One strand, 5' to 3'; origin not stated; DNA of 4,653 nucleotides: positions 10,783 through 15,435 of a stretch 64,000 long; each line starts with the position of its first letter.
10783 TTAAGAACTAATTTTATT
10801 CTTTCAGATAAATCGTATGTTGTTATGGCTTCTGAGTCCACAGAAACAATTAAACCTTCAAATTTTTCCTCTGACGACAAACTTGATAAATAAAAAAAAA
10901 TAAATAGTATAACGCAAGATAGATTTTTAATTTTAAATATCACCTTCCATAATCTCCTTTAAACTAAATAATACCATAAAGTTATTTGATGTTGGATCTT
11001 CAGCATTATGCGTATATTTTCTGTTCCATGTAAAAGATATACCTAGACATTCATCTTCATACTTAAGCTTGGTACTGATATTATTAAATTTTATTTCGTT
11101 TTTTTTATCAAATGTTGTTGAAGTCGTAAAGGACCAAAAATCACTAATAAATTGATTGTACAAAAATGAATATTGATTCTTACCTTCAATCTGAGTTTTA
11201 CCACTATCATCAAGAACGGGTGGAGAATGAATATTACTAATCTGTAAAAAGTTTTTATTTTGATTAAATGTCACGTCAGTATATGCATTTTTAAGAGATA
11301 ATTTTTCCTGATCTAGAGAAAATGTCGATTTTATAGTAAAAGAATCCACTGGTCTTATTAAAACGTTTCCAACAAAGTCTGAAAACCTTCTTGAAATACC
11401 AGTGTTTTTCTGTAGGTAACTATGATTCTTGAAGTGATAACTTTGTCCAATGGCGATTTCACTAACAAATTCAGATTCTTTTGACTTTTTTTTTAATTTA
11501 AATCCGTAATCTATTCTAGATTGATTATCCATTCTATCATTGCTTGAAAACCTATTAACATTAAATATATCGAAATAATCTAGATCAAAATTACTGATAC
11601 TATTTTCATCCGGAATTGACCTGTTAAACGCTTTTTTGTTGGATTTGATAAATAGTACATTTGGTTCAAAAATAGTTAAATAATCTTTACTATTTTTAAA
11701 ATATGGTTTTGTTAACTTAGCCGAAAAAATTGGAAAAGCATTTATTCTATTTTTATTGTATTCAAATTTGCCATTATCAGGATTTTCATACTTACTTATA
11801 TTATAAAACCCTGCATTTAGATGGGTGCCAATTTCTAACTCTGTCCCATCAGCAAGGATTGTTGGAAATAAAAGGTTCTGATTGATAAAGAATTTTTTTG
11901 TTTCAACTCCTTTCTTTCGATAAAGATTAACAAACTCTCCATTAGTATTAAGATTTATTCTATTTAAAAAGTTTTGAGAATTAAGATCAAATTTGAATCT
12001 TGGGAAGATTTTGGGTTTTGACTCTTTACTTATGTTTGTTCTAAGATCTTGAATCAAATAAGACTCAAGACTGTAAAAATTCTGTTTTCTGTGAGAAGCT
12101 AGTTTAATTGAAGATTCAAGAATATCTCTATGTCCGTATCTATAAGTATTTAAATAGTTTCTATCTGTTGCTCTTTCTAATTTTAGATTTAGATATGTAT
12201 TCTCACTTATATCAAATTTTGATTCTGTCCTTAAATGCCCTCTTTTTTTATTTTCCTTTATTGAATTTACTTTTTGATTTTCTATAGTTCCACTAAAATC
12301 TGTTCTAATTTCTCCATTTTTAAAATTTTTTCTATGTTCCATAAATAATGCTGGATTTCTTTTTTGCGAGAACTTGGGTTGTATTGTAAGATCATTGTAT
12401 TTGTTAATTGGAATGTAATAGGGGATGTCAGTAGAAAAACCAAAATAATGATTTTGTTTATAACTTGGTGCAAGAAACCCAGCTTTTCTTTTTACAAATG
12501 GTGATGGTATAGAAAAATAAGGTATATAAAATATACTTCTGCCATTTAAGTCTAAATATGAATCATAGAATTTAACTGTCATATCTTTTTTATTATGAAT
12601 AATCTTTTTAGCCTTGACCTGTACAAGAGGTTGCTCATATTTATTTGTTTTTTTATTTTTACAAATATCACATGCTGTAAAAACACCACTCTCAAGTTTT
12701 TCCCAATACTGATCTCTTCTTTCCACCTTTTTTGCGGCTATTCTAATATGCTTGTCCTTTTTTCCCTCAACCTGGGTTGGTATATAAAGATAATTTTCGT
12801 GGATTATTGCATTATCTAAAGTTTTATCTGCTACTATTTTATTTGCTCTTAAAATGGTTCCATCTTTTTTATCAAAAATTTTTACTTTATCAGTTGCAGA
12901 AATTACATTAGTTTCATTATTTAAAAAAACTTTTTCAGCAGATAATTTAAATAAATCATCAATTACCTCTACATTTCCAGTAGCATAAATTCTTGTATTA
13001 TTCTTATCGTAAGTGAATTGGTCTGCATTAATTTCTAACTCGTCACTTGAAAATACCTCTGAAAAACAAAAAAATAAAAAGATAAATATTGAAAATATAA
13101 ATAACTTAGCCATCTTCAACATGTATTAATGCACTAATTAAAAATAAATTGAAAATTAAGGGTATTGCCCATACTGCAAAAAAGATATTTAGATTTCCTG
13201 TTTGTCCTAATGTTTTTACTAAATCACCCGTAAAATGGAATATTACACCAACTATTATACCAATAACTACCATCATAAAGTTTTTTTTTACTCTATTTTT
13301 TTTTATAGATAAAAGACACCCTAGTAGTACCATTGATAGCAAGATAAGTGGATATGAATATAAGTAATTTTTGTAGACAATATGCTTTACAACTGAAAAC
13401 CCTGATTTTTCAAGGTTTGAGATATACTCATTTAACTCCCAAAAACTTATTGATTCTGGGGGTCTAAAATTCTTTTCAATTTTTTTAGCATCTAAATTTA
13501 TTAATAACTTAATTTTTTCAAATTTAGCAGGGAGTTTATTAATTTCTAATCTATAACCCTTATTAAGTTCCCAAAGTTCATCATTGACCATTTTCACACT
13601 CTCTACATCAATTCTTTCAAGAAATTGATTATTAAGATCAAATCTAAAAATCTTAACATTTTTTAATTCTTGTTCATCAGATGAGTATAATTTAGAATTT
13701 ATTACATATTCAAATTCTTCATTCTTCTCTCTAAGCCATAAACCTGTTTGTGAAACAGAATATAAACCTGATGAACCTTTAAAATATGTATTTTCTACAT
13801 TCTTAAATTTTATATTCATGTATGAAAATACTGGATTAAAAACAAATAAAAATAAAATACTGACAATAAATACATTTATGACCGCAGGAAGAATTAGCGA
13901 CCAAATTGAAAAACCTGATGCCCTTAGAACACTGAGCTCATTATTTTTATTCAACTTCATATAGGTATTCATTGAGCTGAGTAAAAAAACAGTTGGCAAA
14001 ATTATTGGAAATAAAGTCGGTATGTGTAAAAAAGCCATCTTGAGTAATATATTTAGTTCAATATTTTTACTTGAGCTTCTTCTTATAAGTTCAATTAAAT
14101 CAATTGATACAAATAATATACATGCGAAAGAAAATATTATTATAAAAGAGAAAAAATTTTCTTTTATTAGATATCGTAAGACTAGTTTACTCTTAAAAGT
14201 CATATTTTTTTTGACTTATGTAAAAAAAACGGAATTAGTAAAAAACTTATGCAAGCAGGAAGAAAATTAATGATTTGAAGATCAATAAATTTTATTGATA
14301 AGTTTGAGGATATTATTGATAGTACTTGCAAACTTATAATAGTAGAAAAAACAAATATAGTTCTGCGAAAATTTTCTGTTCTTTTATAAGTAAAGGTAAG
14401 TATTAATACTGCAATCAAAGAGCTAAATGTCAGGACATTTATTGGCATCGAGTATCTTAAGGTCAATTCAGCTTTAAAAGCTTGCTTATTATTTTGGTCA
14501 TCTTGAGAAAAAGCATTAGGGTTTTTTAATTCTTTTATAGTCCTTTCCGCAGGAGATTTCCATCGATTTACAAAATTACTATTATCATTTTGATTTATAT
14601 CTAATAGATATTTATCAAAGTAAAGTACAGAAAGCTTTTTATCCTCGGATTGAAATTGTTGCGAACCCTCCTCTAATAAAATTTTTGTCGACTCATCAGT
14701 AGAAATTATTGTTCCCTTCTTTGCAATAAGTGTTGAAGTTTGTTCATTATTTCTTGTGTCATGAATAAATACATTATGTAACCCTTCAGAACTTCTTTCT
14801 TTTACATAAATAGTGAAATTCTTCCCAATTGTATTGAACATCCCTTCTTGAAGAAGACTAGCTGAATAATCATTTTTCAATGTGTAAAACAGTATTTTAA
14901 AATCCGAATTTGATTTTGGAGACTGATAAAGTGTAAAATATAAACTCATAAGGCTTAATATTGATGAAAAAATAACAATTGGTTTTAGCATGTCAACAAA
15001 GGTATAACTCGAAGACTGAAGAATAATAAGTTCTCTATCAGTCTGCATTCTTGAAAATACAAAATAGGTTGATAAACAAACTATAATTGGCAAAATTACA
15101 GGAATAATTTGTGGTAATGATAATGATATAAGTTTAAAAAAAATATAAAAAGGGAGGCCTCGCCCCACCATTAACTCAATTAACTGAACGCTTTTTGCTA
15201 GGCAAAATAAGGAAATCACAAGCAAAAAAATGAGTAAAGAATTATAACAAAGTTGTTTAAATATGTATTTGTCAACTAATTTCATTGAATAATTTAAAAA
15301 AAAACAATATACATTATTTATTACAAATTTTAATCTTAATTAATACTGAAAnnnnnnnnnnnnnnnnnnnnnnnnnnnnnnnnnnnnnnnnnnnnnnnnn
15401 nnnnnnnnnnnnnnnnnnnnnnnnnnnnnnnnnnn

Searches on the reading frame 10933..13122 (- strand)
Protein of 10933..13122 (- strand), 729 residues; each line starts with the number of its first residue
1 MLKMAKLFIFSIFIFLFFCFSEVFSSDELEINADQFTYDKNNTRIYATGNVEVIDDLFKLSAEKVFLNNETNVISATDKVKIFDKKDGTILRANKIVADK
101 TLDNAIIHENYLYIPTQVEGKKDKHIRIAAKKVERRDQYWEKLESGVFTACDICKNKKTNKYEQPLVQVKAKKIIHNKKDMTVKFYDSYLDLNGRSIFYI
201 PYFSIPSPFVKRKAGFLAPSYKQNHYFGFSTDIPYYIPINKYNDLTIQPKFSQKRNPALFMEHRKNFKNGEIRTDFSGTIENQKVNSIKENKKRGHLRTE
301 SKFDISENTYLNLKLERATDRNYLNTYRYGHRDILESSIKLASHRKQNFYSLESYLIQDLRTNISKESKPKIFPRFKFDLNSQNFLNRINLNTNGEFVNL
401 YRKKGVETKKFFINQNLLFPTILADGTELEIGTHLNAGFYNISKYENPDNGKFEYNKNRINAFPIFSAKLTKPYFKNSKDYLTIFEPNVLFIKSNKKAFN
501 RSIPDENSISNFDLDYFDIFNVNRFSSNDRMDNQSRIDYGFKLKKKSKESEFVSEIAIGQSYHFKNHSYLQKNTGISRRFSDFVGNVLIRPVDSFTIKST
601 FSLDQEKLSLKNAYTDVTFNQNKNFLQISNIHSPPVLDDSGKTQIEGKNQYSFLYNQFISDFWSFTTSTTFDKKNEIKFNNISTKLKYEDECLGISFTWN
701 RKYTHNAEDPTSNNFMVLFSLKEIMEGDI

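Call 13: search_protein_families(library=ncbifam, proteins=[window:10933-13122:-], max_evalue=0.00001)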
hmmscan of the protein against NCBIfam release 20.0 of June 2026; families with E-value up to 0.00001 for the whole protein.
window:10933-13122:- (729 aa): 2 families
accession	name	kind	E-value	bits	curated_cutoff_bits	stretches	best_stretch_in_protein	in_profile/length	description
NF002997.0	PRK03761.1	equivalog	4.3e-32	111.2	683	1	27-712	49-740/783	LPS assembly protein LptD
NF003358.0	PRK04423.1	equivalog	4.5e-09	35.1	944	1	48-326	77-330/799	LPS-assembly protein LptD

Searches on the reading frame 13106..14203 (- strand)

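Call 91: search_protein_families(library=pfam, proteins=[window:13106-14203:-], max_evalue=0.0001)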
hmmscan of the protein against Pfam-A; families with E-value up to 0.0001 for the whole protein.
window:13106-14203:- (365 aa): 1 family
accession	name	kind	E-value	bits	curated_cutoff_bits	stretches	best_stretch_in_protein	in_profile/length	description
PF03739.19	LptF_LptG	-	1.6e-66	225.2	27.9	1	10-356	1-348/353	Lipopolysaccharide export system permease LptF/LptG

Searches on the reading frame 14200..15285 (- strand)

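Call 91: search_protein_families(library=pfam, proteins=[window:14200-15285:-], max_evalue=0.0001)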
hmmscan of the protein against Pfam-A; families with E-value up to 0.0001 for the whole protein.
window:14200-15285:- (361 aa): 1 family
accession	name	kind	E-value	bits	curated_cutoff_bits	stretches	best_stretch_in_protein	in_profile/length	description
PF03739.19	LptF_LptG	-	4.9e-57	194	27.9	1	6-350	1-350/353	Lipopolysaccharide export system permease LptF/LptG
